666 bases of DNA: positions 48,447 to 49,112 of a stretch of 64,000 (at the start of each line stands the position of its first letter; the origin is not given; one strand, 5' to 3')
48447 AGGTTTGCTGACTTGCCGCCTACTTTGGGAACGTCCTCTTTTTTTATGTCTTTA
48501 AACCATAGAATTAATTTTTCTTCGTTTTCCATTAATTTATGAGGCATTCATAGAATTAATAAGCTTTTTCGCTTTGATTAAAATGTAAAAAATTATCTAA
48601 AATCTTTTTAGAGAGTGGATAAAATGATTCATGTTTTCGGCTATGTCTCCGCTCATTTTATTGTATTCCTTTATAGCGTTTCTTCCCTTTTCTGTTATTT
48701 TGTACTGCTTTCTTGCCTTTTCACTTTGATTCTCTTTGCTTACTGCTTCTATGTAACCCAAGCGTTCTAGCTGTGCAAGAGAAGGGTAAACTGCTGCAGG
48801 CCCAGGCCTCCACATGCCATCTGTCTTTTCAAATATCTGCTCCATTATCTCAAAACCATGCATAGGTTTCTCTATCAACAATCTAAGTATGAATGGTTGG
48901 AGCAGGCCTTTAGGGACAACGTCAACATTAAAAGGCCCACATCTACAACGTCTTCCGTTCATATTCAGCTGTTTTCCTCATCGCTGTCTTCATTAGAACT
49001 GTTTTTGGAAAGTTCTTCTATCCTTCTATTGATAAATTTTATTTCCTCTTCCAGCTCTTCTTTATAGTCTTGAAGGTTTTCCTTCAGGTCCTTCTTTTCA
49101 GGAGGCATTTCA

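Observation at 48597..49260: PadR regulator co-transcribed with an upstream (Gly-Cys)n / Met-rich mini-protein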

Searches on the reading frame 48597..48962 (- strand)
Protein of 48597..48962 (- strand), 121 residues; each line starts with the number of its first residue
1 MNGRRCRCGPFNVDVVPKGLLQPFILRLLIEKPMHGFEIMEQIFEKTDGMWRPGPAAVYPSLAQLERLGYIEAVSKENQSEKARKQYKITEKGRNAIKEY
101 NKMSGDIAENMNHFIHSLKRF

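Call 3: search_protein_families(library=pfam, proteins=[window:48597-48962:-], max_evalue=1)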
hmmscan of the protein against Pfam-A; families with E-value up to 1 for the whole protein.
window:48597-48962:- (121 aa): 11 families
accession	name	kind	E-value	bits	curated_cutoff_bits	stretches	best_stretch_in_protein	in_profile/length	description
PF03551.20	PadR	-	1e-20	73.9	27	1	25-99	1-75/75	Transcriptional regulator PadR-like family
PF13601.12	HTH_34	-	3.2e-06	27.6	27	1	58-102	31-74/80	Winged helix DNA-binding domain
PF14947.12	HTH_45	-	0.0049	17.3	25.5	1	70-103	39-72/77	Winged helix-turn-helix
PF04458.17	DUF505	-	0.0097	14.8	28.7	1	58-107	367-413/622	Protein of unknown function (DUF505)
PF14277.12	DUF4364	-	0.012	15.9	26.9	1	62-119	40-93/162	Domain of unknown function (DUF4364)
PF25811.1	CAK-anch_MAT1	-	0.023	15.1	22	1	59-83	6-30/52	MAT1 C-terminal CAK anchor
PF02334.22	RTP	-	0.059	14.3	26.7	1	19-103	8-93/113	Replication terminator protein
PF13814.12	Replic_Relax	-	0.064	13.8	25.3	1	58-101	29-75/191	Replication-relaxation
PF14337.13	Abi_alpha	-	0.11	12.9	29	1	57-105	129-173/196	Abortive infection alpha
PF13463.12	HTH_27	-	0.12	13.1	22.2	1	61-93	38-68/68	Winged helix DNA-binding domain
PF21477.3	FERM_C_FAK1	-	0.14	13.2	27.7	1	60-116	32-86/99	FAK1/PYK2, FERM domain C-lobe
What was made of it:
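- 48597..48962 (-): PadR-family repressor, 121 aa, of the short 'subfamily 2' architecture: a winged helix-turn-helix plus one C-terminal helix. PF03551 at 73.9 bits (call 3).
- Checked: PadR runs 48962..48597 (121 aa; PF03551, 73.9 bits, call 3).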

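Call 4: search_protein_families(library=ncbifam, proteins=[window:48597-48962:-], max_evalue=1)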
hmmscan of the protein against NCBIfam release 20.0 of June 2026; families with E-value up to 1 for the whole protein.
window:48597-48962:- (121 aa): 7 families
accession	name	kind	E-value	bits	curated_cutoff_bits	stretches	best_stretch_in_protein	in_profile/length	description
TIGR03433.1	padR_acidobact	paralog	5.4e-16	58.5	101.8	1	18-113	2-97/101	PadR family transcriptional regulator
NF006931.0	PRK09416.1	equivalog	9.3e-06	25.8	112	1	25-103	48-121/135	PadR family transcriptional regulator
TIGR02719.1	repress_PhaQ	equivalog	1e-05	25.9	139.35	1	14-102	18-104/138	poly-beta-hydroxybutyrate-responsive repressor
NF004170.0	PRK05638.1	equivalog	7.8e-05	21.4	421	1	24-99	375-440/442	threonine synthase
NF053635.1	TransRegRv3488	equivalog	0.00015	21.9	140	1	51-109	36-93/98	Rv3488 family transcriptional regulator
NF053610.1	Sso10a_fam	subfamily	0.016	15.2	60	1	62-95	38-62/64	Sso10a family chromatin protein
NF045593.1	bilirub_TF_BilQ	equivalog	0.026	14.2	125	1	61-105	64-106/135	bilirubin utilization transcriptional regulator BilQ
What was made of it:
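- On NCBIfam TIGR03433 padR_acidobact: 58.5 bits (call 4).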

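Call 11: find_homologous_proteins(query=window:48597-48962:-, max_evalue=0.00001)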
Query window:48597-48962:- (121 aa): 69 proteins with E <= 0.00001 among 71 candidates.
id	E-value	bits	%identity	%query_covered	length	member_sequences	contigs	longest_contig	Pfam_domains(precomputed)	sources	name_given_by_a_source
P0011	6.1e-73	260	96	100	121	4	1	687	PF03551.21,PF13601.13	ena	-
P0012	1.2e-70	253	93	100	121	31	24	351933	PF03551.21,PF13601.13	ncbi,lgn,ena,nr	ncbi:MAG: PadR family transcriptional regulator [Candidatus Parvarchaeota archaeon]|nr:PadR family t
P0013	2.9e-66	239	87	100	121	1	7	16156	PF03551.21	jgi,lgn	jgi:DNA-binding PadR family transcriptional regulator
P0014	5.3e-64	232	88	100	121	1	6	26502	PF03551.21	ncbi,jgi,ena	jgi:DNA-binding PadR family transcriptional regulator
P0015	5.4e-64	232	86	100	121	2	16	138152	PF03551.21,PF13601.13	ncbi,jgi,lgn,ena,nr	ncbi:MAG: PadR family transcriptional regulator [Candidatus Parvarchaeota archaeon]|jgi:DNA-binding 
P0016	4.5e-61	222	83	96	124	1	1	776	PF03551.21,PF13601.13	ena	-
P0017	1.6e-58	214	78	100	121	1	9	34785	PF03551.21,PF13601.13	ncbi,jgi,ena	jgi:DNA-binding PadR family transcriptional regulator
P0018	4.8e-54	199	73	100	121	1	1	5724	PF03551.21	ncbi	ncbi:MAG: PadR family transcriptional regulator [Candidatus Parvarchaeum sp.]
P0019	3.4e-44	168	62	94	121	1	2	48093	PF03551.21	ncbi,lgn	-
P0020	6.2e-44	167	63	92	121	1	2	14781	PF02334.23,PF03551.21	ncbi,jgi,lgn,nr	ncbi:MAG: PadR family transcriptional regulator [Candidatus Marsarchaeota archaeon]|nr:PadR family t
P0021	7.2e-44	167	60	100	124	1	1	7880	PF03551.21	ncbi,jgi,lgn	-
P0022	1.1e-43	166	63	96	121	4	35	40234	PF03551.21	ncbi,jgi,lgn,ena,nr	ncbi:PadR family transcriptional regulator [Candidatus Marsarchaeota archaeon]|nr:PadR family transc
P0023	2.7e-43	165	62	98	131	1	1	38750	PF03551.21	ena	-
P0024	8.0e-43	163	60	100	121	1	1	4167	PF03551.21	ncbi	ncbi:MAG: PadR family transcriptional regulator [Candidatus Micrarchaeaceae archaeon]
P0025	3.6e-42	161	60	100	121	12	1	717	PF03551.21,PF13601.13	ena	-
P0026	7.2e-42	160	65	90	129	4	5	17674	PF03551.21,PF13601.13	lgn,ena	-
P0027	9.0e-42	160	61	94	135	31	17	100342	PF03551.21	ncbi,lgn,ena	-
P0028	4.8e-41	158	63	90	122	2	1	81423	PF03551.21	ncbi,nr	ncbi:MAG: PadR family transcriptional regulator [Candidatus Marsarchaeota archaeon]|nr:PadR family t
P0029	5.6e-41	157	61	90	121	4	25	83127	PF03551.21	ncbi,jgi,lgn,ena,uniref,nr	ncbi:MAG: transcriptional regulator PadR family protein [Candidatus Parvarchaeum acidophilus ARMAN-5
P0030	6.6e-41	157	62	90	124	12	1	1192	PF03551.21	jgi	jgi:DNA-binding PadR family transcriptional regulator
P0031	2.4e-40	155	59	96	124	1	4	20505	PF03551.21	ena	-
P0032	4.4e-40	154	61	90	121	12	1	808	PF03551.21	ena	-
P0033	4.6e-40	154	61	90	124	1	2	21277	PF03551.21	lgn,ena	-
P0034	5.0e-40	154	61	90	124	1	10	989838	PF03551.21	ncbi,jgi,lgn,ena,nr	ncbi:lineage-specific thermal regulator protein [Candidatus Micrarchaeum sp.]|jgi:DNA-binding PadR f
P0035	5.3e-40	154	58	94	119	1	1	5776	PF03551.21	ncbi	ncbi:MAG: PadR family transcriptional regulator [Thermoprotei archaeon]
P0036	6.4e-40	154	61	90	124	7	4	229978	PF03551.21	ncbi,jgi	jgi:DNA-binding PadR family transcriptional regulator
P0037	1.2e-39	153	56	100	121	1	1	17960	PF03551.21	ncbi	ncbi:MAG: PadR family transcriptional regulator [Candidatus Micrarchaeia archaeon]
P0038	1.3e-39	153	61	90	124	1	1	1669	PF03551.21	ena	-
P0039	1.4e-39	153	61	88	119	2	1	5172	PF03551.21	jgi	jgi:DNA-binding PadR family transcriptional regulator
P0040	1.5e-39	153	62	88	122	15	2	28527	PF03551.21,PF13601.13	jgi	jgi:DNA-binding PadR family transcriptional regulator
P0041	1.9e-39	152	60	90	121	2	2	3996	PF03551.21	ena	-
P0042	2.3e-39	152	60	90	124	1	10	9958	PF03551.21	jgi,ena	jgi:DNA-binding PadR family transcriptional regulator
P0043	2.4e-39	152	58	93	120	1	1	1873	PF03551.21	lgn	-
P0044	2.7e-39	152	60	90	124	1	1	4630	PF03551.21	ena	-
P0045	3.5e-39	151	60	90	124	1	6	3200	PF03551.21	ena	-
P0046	3.8e-39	151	59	93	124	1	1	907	PF03551.21,PF13601.13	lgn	-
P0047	5.4e-39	151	57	96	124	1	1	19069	PF03551.21,PF13601.13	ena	-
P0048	9.7e-39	150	64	84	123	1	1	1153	PF03551.21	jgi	-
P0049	9.8e-39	150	57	94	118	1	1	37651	PF03551.21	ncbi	-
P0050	9.8e-39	150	80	73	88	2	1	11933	PF03551.21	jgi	jgi:DNA-binding PadR family transcriptional regulator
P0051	1.1e-38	150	63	90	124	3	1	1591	PF03551.21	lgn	-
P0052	1.2e-38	150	59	90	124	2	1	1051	PF03551.21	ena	-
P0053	2.8e-38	149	63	90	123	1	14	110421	PF03551.21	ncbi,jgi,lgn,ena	jgi:DNA-binding PadR family transcriptional regulator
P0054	4.4e-38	148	58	88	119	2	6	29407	PF02334.23,PF03551.21,PF13601.13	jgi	jgi:DNA-binding PadR family transcriptional regulator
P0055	5.8e-38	148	55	100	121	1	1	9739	PF03551.21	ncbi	ncbi:MAG: PadR family transcriptional regulator [Candidatus Micrarchaeia archaeon]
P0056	7.9e-38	147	62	90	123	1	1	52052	PF03551.21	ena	-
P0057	1.0e-37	147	54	94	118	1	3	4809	PF03551.21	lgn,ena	-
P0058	1.2e-37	147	54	94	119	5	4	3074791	PF03551.21,PF13601.13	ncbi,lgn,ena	ncbi:MAG: PadR family transcriptional regulator [Candidatus Bathyarchaeia archaeon]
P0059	1.2e-37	147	60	94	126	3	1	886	PF03551.21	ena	-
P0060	1.9e-37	146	56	93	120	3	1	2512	PF03551.21,PF13601.13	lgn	-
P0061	3.9e-37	145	55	100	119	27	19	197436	PF03551.21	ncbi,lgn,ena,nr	ncbi:MAG: PadR family transcriptional regulator [Candidatus Parvarchaeota archaeon]|nr:PadR family t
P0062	5.2e-37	144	58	94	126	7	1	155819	PF03551.21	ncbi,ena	-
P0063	6.6e-37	144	62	90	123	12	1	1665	PF03551.21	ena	-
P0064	7.6e-37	144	54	92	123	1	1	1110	PF03551.21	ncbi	-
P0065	4.0e-36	142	55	100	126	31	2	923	PF03551.21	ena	-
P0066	9.3e-36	140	66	76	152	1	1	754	PF03551.21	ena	-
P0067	2.3e-35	139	54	88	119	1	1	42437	PF02334.23,PF03551.21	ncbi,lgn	-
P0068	4.1e-35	138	55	90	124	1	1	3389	PF03551.21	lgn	-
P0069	1.4e-34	137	56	94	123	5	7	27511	PF03551.21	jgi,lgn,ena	jgi:DNA-binding PadR family transcriptional regulator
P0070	3.3e-33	132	53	95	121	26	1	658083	PF03551.21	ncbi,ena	-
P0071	1.4e-32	130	55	89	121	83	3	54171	PF03551.21,PF13601.13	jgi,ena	-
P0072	2.0e-31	126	55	85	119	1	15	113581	PF03551.21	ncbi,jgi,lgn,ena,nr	ncbi:MAG: PadR family transcriptional regulator [Candidatus Marsarchaeota archaeon]|jgi:DNA-binding 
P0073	4.5e-29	119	66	73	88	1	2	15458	PF03551.21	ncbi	-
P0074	2.2e-26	110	73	53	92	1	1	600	PF03551.21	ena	-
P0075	2.5e-24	104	55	72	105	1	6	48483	PF03551.21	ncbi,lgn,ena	-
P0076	2.9e-23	100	64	67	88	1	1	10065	PF03551.21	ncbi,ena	-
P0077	9.4e-22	95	54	67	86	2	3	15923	PF03551.21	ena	-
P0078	8.1e-20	89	51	66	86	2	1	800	PF03551.21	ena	-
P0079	2.0e-18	85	42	81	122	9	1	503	PF03551.21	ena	-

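Call 12: find_encoding_contigs(protein=P0034, flank=3000, max_places=2)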
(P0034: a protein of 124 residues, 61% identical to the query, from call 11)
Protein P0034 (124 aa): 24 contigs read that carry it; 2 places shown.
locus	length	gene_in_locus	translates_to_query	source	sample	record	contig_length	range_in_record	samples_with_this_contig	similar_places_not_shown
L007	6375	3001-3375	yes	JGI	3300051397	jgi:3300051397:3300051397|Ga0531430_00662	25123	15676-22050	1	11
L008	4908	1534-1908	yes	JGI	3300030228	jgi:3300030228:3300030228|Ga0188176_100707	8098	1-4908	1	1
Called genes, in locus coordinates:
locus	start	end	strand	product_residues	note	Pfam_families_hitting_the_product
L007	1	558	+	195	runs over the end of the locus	PF04919:DUF655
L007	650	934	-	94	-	PF01157:Ribosomal_L21e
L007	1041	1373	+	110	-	PF00352:TBP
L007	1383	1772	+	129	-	PF01641:SelR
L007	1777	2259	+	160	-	-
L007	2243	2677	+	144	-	PF01814:Hemerythrin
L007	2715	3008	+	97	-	-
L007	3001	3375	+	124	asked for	PF03551:PadR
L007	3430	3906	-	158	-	-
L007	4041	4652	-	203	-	-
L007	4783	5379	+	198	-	PF01928:CYTH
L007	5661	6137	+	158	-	-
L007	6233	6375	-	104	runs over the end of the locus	PF01978:TrmB (weak), PF01022:HTH_5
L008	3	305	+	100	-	?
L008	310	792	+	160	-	-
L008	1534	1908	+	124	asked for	PF03551:PadR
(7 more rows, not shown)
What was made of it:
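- In Micrarchaeum the pair follows MsrB and hemerythrin genes (call 12).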

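Call 13: find_encoding_contigs(protein=P0058, flank=3000, max_places=2)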
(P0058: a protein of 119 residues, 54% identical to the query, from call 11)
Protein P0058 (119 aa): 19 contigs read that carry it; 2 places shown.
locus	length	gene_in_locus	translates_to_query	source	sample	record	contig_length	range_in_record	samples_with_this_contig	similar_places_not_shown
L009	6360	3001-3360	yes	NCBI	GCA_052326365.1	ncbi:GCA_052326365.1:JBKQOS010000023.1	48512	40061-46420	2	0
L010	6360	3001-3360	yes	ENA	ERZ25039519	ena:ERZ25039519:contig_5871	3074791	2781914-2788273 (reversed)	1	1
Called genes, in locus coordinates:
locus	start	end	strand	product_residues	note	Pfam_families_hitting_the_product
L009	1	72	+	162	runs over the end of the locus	PF02629:CoA_binding, PF13380:CoA_binding_2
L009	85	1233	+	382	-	PF07992:Pyr_redox_2, PF21706:FCSD_central (weak)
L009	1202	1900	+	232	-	PF03412:Peptidase_C39 (faint), PF11814:DUF3335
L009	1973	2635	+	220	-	PF01597:GCV_H, PF01206:TusA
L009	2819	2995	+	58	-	-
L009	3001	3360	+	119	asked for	PF03551:PadR, PF13601:HTH_34 (weak)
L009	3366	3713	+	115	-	-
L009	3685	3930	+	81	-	PF13192:Thioredoxin_3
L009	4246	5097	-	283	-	-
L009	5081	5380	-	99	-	-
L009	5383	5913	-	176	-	-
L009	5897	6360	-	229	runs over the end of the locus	PF00578:AhpC-TSA, PF08534:Redoxin (weak)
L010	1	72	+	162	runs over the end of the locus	PF02629:CoA_binding, PF13380:CoA_binding_2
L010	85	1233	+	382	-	PF07992:Pyr_redox_2, PF21706:FCSD_central (weak)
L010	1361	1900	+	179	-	PF11814:DUF3335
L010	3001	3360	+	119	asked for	PF03551:PadR, PF13601:HTH_34 (weak)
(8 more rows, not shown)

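Call 14: find_encoding_contigs(protein=P0022, flank=3000, max_places=2)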
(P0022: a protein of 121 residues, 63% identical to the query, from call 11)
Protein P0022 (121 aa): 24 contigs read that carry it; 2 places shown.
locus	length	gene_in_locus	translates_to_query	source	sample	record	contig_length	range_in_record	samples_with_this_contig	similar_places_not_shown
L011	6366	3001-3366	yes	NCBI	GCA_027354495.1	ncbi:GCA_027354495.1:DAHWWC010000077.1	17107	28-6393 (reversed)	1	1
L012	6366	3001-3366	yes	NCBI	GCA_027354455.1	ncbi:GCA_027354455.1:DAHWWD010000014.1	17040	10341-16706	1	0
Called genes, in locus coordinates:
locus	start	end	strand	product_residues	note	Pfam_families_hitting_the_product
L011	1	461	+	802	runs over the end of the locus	-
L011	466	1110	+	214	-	PF02732:ERCC4, PF14520:HHH_5, PF00633:HHH (faint), PF12826:HHH_2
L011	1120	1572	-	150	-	PF11969:DcpS_C, PF01230:HIT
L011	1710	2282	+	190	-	PF00857:Isochorismatase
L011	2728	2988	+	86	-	-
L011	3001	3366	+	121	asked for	PF03551:PadR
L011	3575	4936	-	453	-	PF13404:HTH_AsnC-type, PF13412:HTH_24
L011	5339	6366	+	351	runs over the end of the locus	?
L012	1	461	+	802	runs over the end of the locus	-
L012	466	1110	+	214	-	PF02732:ERCC4, PF14520:HHH_5, PF00633:HHH (faint), PF12826:HHH_2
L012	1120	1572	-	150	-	PF11969:DcpS_C, PF01230:HIT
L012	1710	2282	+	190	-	PF00857:Isochorismatase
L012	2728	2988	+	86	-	-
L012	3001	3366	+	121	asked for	PF03551:PadR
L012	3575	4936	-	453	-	PF13404:HTH_AsnC-type, PF13412:HTH_24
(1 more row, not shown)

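Call 20: find_related_loci(query=A2, collection=genome_contigs, flank=2500)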
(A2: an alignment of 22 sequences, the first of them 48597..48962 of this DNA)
Query A2 (121 aa) in genome_contigs; peptide patterns used: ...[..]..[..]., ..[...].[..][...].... (x = any residue, [..] = any of these).
172 stretches matched a pattern; 63 encode a relative of the query (tblastn E <= 1e-3); 63 distinct loci.
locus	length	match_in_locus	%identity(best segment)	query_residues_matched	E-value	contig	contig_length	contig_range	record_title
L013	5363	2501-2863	93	1-121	9e-76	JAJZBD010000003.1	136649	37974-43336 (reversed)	MAG: Nanoarchaeota archaeon isolate HSP2.bin18 NODE_62_length_136649_cov_5.100731, whole genome shotgun sequence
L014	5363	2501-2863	88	1-121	1e-73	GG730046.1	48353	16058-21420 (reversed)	MAG: Candidatus Parvarchaeum acidiphilum ARMAN-4 genomic scaffold Scf_ARM4contig_1665, whole genome shotgun sequence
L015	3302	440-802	86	1-121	2e-72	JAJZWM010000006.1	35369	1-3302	MAG: Nanoarchaeota archaeon isolate TL1-2.bin12 NODE_1094_length_35369_cov_95.0778, whole genome shotgun sequence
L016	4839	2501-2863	86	1-121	5e-72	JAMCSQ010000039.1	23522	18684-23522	MAG: Candidatus Parvarchaeota archaeon isolate FK_Sedi_A_Bin.204 NODE_4694_length_23522_cov_16.3895, whole genome shotgu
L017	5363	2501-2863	84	1-121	4e-70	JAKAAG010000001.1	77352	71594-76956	MAG: Nanoarchaeota archaeon isolate TL2-4.bin18 NODE_99_length_77352_cov_366.553512, whole genome shotgun sequence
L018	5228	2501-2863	83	1-121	2e-68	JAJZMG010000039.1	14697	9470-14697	MAG: Nanoarchaeota archaeon isolate MAS3.bin171 NODE_8487_length_14697_cov_9.581263, whole genome shotgun sequence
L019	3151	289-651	78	1-121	2e-64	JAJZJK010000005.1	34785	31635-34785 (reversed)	MAG: Nanoarchaeota archaeon isolate LSA5.bin34 NODE_1620_length_34785_cov_6.881874, whole genome shotgun sequence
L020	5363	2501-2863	86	1-121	1e-69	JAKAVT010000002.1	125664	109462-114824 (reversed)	MAG: Nanoarchaeota archaeon isolate YP4.bin125 NODE_178_length_125664_cov_3.866884, whole genome shotgun sequence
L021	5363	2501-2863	93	1-121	3e-76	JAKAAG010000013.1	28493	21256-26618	MAG: Nanoarchaeota archaeon isolate TL2-4.bin18 NODE_737_length_28493_cov_323.847352, whole genome shotgun sequence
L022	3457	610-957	63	6-121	4e-50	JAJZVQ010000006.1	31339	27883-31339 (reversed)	MAG: Candidatus Micrarchaeota archaeon isolate SKS5.bin61 NODE_2390_length_31339_cov_16.990068, whole genome shotgun seq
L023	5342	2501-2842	63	1-114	2e-48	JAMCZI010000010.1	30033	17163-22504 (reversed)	MAG: Candidatus Marsarchaeota archaeon isolate FK_Sedi_B_Bin.312 NODE_4664_length_30033_cov_14.7203, whole genome shotgu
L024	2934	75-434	61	1-120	3e-48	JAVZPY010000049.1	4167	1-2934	MAG: Candidatus Micrarchaeaceae archaeon isolate DRTY-7_201709_bins_25 DRTY-7_201709_bins_25_scaffold_49, whole genome s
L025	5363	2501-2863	59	1-121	6e-48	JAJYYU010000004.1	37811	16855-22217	MAG: Candidatus Micrarchaeota archaeon isolate FK4.bin48 NODE_1033_length_37811_cov_19.980018, whole genome shotgun sequ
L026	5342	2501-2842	61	1-114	2e-47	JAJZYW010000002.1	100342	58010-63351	MAG: Candidatus Micrarchaeota archaeon isolate TL1-5.bin78 NODE_138_length_100342_cov_2.453126, whole genome shotgun seq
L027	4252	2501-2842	61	1-114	8e-48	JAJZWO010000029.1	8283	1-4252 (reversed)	MAG: Candidatus Micrarchaeota archaeon isolate TL1-2.bin19 NODE_9624_length_8283_cov_20.7392, whole genome shotgun seque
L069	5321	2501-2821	48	6-112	6e-34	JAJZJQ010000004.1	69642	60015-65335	MAG: Candidatus Micrarchaeota archaeon isolate LSA5.bin54 NODE_423_length_69642_cov_2.026829, whole genome shotgun seque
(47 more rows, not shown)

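Call 32: search_solved_structures(query=A2, max_evalue=0.001, show_alignments=2)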
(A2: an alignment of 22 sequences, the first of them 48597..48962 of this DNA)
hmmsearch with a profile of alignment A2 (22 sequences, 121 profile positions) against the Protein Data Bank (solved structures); distinct sequences matched with E-value up to 0.001: 48.
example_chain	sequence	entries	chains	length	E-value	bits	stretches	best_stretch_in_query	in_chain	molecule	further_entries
1xma_A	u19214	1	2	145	1.2e-12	51.2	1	16-114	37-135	Predicted transcriptional regulator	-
3elk_A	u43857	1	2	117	1.6e-12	50.8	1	16-112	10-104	Putative transcriptional regulator TA0346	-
9qbc_A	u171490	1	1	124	7.4e-10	42.2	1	18-104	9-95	PadR-family transcriptional regulator PadR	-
9qbd_A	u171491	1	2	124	3.8e-09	39.9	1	18-103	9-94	PadR-family transcriptional regulator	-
5dym_A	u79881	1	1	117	4e-09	39.8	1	16-114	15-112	PadR-family transcriptional regulator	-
4esb_A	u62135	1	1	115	5.2e-09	39.4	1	17-114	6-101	Transcriptional regulator, PadR family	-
2esh_A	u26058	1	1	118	7.9e-09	38.8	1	23-119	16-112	conserved hypothetical protein TM0937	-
3hhh_A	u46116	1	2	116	1.8e-08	37.7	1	18-116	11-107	Transcriptional regulator, PadR family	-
1yg2_A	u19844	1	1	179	2e-08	37.6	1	24-102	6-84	gene activator AphA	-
5x11_A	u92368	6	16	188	5e-08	36.3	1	17-110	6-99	Transcriptional regulator | PadR family transcriptional regulator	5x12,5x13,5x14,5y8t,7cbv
7wjp_A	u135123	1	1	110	8.8e-08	35.5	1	18-114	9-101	PadR family transcriptional regulator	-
3l9f_A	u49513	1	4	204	1.8e-07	34.4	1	22-103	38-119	Putative uncharacterized protein smu.1604c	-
5zqh_A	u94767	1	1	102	2.4e-07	34.1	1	18-114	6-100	PadR family transcriptional regulator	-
8jxk_A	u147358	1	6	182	5.9e-07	32.8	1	20-96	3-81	Conserved protein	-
3l7w_A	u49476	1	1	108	9.1e-07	32.2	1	20-101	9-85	Putative uncharacterized protein SMU.1704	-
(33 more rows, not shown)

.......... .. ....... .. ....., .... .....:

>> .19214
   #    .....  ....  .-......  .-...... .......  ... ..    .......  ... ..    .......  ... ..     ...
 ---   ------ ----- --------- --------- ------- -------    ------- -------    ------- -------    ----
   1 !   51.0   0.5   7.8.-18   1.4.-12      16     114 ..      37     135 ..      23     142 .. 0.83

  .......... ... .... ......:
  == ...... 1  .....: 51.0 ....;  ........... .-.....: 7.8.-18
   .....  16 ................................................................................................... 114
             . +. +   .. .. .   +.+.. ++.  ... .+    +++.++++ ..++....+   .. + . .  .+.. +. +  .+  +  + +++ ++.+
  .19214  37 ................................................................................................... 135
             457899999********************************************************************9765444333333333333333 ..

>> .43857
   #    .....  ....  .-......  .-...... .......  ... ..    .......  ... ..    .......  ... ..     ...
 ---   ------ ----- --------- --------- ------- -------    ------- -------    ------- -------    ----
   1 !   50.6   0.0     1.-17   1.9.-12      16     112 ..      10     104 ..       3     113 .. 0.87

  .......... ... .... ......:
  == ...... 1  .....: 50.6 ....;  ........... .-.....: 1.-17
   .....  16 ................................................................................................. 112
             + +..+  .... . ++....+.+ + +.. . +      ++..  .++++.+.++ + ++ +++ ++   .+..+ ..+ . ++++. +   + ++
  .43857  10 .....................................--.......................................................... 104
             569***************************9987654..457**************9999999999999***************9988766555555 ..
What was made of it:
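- On PadR subfamily 2 (LmrR-like): The best solved relatives are short PadRs, 1xma and 3elk (call 32).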

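Call 51: predict_structure(alignment_id=A2)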
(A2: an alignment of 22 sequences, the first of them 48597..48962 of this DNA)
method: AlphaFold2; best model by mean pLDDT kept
length: 121 residues; sequences in the alignment: 22
mean_pLDDT: 77.7   pTM: 0.67
mean pLDDT of the five models: 77.7, 73.8, 73.5, 73.0, 71.6
residues with pLDDT >= 90: 26; 70-90: 64; 50-70: 28; < 50: 3
segments of 3 or more residues with pLDDT < 50: 1-3
pLDDT, mean of each block of 10 residues (from residue 1): 51 59 90 90 83 84 90 71 80 88 73 74 56
secondary structure, 60 per line:
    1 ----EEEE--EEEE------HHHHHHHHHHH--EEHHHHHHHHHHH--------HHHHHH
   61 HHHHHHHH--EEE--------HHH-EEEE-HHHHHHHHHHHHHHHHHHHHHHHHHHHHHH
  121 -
elements in order: E5-8 E11-14 H21-31 H36-46 H55-68 E71-73 E86-89 H91-120
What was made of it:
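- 48597..48962 (-): AlphaFold2 model with pLDDT 77.7, showing helices, a wing and a long helix at 91-120 (call 51).
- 48930..48947 (-): N-terminal C-x-C-G-P-F motif of PadR (C6, C8, G9, P10, F11), predicted to form a beta-hairpin ahead of helix 1. The hairpin is E5-8/E11-14, at low confidence (call 51).
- On PadR subfamily 2 (LmrR-like): 121 aa. The AlphaFold2 model has helices 21-31, 36-46 and 55-68, wing strands 71-73 and 86-89, and one helix at 91-120 (call 51).
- The PadR Cys pair sits on one strand of an N-terminal hairpin, outside the canonical fold (calls 51, 32). The hairpin prediction is low confidence (pLDDT 51-59, call 51).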
